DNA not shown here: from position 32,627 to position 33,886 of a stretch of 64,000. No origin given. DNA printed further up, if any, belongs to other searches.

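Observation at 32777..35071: Complete type II restriction-modification system carried as a 2.4 kb integron cassette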

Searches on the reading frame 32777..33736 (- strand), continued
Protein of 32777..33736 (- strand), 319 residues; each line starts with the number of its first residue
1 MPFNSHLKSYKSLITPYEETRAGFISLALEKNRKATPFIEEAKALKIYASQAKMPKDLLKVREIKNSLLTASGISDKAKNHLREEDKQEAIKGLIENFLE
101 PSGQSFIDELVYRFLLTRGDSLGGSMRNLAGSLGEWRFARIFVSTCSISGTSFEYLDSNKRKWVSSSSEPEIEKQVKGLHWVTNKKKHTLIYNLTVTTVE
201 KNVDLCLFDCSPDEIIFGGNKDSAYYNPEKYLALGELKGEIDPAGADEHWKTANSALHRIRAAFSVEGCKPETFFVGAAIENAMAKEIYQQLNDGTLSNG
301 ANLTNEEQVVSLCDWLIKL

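Call 22: find_encoding_contigs(protein=P0002, flank=10000, max_places=5)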
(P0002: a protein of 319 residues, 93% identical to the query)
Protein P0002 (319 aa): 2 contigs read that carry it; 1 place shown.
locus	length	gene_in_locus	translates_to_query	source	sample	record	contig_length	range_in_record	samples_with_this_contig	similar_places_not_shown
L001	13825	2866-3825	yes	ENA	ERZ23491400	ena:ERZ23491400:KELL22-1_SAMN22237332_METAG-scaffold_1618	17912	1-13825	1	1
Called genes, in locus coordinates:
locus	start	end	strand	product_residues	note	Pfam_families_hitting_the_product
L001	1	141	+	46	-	?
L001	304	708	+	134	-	PF10861:DUF2784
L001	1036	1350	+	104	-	PF12973:Cupin_7 (weak), PF07883:Cupin_2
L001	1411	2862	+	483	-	PF01555:N6_N4_Mtase (faint)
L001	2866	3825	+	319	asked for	PF09194:Endonuc-BsobI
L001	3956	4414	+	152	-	PF00248:Aldo_ket_red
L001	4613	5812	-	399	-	PF02636:Methyltransf_28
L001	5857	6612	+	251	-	PF00106:adh_short, PF13561:adh_short_C2, PF23441:SDR (weak)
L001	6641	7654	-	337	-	-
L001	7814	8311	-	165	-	PF01288:HPPK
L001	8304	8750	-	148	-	PF02152:FolB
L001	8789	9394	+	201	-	PF02660:G3P_acyltransf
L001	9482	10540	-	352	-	PF00814:TsaD, PF22521:HypF_C_2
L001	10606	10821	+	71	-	PF01165:Ribosomal_S21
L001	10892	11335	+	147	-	PF09424:YqeY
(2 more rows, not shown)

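Call 28: list_cluster_members(proteins=[P0001, P0002, P0009, P0018])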
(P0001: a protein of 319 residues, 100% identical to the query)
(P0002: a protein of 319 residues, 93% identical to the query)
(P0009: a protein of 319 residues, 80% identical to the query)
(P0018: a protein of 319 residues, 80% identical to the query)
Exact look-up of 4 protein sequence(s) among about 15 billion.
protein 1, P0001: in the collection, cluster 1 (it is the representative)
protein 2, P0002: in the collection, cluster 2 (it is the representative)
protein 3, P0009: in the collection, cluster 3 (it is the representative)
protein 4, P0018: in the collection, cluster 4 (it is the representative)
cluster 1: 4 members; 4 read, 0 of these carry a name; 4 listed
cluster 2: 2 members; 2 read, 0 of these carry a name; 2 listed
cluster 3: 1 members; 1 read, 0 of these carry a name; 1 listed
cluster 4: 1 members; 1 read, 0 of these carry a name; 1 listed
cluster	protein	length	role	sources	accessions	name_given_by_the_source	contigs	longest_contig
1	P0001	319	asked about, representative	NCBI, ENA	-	-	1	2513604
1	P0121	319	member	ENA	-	-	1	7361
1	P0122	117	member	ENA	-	-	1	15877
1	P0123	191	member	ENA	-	-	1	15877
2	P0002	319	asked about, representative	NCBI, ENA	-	-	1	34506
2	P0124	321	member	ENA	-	-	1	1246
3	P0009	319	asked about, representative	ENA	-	-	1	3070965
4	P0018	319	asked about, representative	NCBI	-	-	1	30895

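Call 29: find_encoding_contigs(protein=P0121, flank=10000, max_places=5)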
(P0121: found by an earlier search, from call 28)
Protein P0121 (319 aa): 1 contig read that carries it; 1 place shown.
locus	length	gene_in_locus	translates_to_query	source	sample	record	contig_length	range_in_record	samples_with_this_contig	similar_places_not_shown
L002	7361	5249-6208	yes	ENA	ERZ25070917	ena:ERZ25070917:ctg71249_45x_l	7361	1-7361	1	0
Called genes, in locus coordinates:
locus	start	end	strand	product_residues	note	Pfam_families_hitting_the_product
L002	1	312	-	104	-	?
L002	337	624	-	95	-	PF00872:Transposase_mut, PF10551:MULE (weak)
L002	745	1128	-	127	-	PF00872:Transposase_mut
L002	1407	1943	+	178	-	-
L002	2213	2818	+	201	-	-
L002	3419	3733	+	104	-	PF12973:Cupin_7 (weak), PF07883:Cupin_2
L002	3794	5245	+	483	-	PF01555:N6_N4_Mtase (faint)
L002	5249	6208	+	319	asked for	PF09194:Endonuc-BsobI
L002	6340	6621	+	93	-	PF00248:Aldo_ket_red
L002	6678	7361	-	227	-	?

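Call 30: find_encoding_contigs(protein=P0123, flank=10000, max_places=5)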
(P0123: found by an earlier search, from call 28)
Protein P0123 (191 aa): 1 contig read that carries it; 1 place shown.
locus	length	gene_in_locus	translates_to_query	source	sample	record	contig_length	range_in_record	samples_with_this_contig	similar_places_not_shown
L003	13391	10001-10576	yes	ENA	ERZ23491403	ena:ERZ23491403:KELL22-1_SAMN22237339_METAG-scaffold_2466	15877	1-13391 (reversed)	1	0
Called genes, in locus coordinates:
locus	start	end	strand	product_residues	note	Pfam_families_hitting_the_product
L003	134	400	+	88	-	-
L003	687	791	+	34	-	-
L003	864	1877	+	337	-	-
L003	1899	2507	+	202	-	PF14279:HNH_5 (weak)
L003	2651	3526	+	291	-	PF22558:REase-ARP, PF20796:PDDEXK_13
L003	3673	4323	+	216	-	-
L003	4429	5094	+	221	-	PF00313:CSD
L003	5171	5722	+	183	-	PF00857:Isochorismatase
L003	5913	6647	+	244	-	PF05219:DREV (weak), PF02353:CMAS (weak), PF13489:Methyltransf_23, PF01209:Ubie_methyltran, PF13847:Methyltransf_31, PF08241:Methyltransf_11, PF08242:Methyltransf_12, PF13649:Methyltransf_25, +1 more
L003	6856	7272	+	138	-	-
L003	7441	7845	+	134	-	PF10861:DUF2784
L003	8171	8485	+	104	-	PF12973:Cupin_7 (weak), PF07883:Cupin_2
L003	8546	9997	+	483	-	PF01555:N6_N4_Mtase (faint)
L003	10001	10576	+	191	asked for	PF09194:Endonuc-BsobI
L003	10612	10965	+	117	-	PF09194:Endonuc-BsobI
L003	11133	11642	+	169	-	PF00248:Aldo_ket_red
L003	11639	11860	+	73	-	-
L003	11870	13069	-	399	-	PF02636:Methyltransf_28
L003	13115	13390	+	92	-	?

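Call 34: find_related_loci(query=window:32777-33736:-, collection=genome_contigs, flank=10000)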
Query window:32777-33736:- (319 aa) in genome_contigs; peptide patterns used: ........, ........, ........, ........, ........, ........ (x = any residue, [..] = any of these).
356 stretches matched a pattern; 283 encode a relative of the query (tblastn E <= 1e-3); the best 80 are kept; 80 distinct loci.
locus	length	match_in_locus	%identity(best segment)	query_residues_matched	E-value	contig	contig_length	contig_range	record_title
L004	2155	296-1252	79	1-319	0e+0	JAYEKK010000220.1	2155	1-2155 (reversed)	MAG: Candidatus Cloacimonadota bacterium isolate MAG139 MAG139_220, whole genome shotgun sequence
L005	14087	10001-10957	78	1-319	3e-173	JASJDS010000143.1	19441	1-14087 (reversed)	MAG: Calothrix sp. MO_192.B10 MO_192.c_1041, whole genome shotgun sequence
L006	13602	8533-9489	78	1-319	4e-173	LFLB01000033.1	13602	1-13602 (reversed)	MAG: Candidatus Spongiihabitans thiooxidans isolate LS_SOB contig30519, whole genome shotgun sequence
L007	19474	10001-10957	77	1-319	7e-171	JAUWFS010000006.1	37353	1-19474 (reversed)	MAG: Deltaproteobacteria bacterium isolate CSMAG_2222 CSMAG_2222_k141_2418530_length_37353_cov_15.5678, whole genome sho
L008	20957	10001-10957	76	1-319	1e-168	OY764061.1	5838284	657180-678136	MAG: Candidatus Poribacteria bacterium isolate 89293177-375a-4259-af6b-6508537173d0 genome assembly, chromosome: 1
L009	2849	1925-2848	78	1-308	1e-176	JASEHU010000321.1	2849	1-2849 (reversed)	MAG: bacterium isolate Yes70-31 NODE_321_length_2849_cov_12.667502, whole genome shotgun sequence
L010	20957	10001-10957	75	1-319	8e-167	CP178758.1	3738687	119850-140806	MAG: Candidatus Electrothrix sp. YB6 chromosome, complete genome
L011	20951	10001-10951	76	1-319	1e-166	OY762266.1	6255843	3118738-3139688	MAG: Candidatus Poribacteria bacterium isolate f15cbddf-0c87-47e8-aab1-4ca568006f86 genome assembly, chromosome: 1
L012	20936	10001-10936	75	1-319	6e-166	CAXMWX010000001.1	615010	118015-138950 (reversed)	MAG: Gammaproteobacteria bacterium isolate f2056530-3023-4fc6-a5f8-b9ce68973d47 genome assembly, contig: contig_1, whole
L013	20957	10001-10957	76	1-319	6e-166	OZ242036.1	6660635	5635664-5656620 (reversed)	MAG: Candidatus Poribacteria bacterium isolate 54b3e0b4-8990-4cd1-959a-c9693763f33b genome assembly, chromosome: 1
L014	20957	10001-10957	79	1-319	6e-166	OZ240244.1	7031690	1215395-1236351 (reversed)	MAG: Candidatus Poribacteria bacterium isolate 530b1872-db39-4376-9dde-5bfc35f27194 genome assembly, chromosome: 1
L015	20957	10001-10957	73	1-319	1e-161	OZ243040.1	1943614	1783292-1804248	MAG: Candidatus Oxydemutatoraceae bacterium isolate d409439e-bbe9-4395-9690-5ca113de89f6 genome assembly, chromosome: 1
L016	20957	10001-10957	72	1-319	9e-160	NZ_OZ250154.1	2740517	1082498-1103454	MAG: Candidatus Spongiihabitans sp. isolate 9bea2e88-feb8-4b27-847e-43f480efb806 chromosome 1, complete sequence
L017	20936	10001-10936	73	5-319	1e-157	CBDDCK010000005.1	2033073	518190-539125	MAG: Spirochaetia bacterium isolate ec65812f-cd42-4137-a767-48787d97cef6 genome assembly, contig: contig_5, whole genome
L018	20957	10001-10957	69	1-319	3e-155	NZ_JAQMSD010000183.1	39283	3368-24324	Spirulina sp. CS-785/01 k141_5030, whole genome shotgun sequence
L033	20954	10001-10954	61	3-319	5e-135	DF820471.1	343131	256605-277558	Bacterium UASB270 DNA, scaffold: UASB270_scaffold_9, whole genome shotgun sequence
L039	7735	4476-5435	60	1-319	1e-130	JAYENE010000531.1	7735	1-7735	MAG: Thermodesulfobacteriota bacterium isolate MAG063 MAG063_531, whole genome shotgun sequence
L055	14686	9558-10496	56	3-316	5e-118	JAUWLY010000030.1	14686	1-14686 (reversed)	MAG: Candidatus Stahlbacteria bacterium isolate CSMAG_2384 CSMAG_2384_k141_559022_length_14686_cov_9.0000, whole genome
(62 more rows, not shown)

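Call 59: search_protein_families(library=padloc, proteins=[window:32777-33736:-], max_evalue=0.001)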
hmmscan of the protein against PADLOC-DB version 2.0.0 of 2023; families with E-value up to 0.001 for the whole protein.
window:32777-33736:- (319 aa): 1 family
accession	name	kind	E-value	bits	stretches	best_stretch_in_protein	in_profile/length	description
PDLC03415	REase_II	-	3e-125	416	1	1-318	2-320/321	Type II restriction enzyme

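Call 71: search_protein_families(library=ncbifam, proteins=[L033:948-1928:-, L033:2539-4947:+, L033:5051-8311:+, L033:1935-2453:+], max_evalue=0.00001)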
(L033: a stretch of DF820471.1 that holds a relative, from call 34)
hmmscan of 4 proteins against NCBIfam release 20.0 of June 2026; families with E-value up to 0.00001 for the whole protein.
L033:948-1928:- (326 aa): 10 families
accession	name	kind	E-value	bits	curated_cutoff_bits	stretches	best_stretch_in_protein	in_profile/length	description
TIGR02249.1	integrase_gron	subfamily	2.4e-119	398.4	265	1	10-323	1-313/315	integron integrase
NF011946.0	PRK15417.1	equivalog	1.1e-83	281.2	435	1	9-324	15-329/337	integron integrase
NF040815.2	recomb_XerA_Arch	equivalog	1e-44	153.1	220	2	18-189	7-174/263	site-specific tyrosine recombinase/integron integrase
TIGR02225.1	recomb_XerD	equivalog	8.7e-38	130.3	329.6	2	243-313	207-277/290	site-specific tyrosine recombinase XerD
TIGR02224.1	recomb_XerC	equivalog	1e-34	120.3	335.15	2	245-311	212-278/295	tyrosine recombinase XerC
NF001399.0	PRK00283.1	subfamily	8.9e-34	117.1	279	1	22-313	21-286/300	tyrosine recombinase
NF002331.0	PRK01287.1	subfamily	4.9e-26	91.6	371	2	245-311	246-313/365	site-specific tyrosine recombinase XerC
NF003462.0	PRK05084.1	equivalog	6.4e-13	48.2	267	1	245-315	281-349/360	tyrosine recombinase XerS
NF007371.0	PRK09871.1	subfamily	1.2e-08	34.7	222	0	250-308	114-172/198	tyrosine-type DNA invertase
NF007370.0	PRK09870.1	subfamily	3.2e-07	30.2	221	0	253-308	122-177/200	tyrosine-type DNA invertase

L033:2539-4947:+ (802 aa): 0 families

L033:5051-8311:+ (1086 aa): 1 family
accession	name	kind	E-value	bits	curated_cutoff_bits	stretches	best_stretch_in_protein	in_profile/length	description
NF058535.1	antiphage_EruA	equivalog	1.4e-12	46.7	1000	0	491-636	70-208/1318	NACHT domain-containing antiphage protein EruA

L033:1935-2453:+ (172 aa): 0 families
